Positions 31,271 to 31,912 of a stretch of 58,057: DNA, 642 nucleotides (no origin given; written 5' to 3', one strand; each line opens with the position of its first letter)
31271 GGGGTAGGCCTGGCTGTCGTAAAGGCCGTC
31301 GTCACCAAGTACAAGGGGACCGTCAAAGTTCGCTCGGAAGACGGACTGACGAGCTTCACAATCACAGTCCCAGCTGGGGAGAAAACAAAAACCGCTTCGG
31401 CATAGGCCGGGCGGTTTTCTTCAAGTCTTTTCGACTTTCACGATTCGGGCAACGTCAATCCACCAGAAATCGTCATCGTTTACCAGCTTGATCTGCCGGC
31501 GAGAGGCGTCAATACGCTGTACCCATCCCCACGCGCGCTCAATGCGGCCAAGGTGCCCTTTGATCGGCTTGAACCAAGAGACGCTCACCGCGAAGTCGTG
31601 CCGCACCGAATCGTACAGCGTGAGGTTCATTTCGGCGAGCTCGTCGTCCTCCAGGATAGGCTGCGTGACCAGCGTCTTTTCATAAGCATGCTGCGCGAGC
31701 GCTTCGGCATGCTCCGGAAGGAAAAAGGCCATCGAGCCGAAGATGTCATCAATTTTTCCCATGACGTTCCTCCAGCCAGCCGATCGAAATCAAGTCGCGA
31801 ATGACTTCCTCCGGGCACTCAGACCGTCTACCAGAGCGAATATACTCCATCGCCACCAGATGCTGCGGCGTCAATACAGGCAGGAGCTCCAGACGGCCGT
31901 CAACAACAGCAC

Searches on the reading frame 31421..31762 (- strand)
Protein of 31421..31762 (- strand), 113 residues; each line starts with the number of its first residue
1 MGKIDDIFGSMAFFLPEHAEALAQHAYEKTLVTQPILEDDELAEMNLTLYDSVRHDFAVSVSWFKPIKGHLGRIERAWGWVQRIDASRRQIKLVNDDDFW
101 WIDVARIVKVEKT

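Call 3: search_protein_families(library=pfam, proteins=[window:31421-31762:-], max_evalue=0.01)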
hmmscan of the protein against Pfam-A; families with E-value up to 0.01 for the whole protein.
window:31421-31762:- (113 aa): 1 family
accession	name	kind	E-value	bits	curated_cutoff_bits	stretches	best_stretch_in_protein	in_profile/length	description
PF08863.15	YolD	-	9e-14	51.8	27.5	1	14-111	1-94/94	YolD-like protein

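Call 4: search_protein_families(library=ncbifam, proteins=[window:31421-31762:-], max_evalue=0.01)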
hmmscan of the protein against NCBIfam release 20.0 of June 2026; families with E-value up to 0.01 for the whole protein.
window:31421-31762:- (113 aa): 0 families

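Call 86: search_protein_families(library=padloc, proteins=[window:31421-31762:-], max_evalue=0.001)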
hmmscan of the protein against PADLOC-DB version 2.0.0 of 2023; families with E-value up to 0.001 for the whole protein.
window:31421-31762:- (113 aa): 0 families
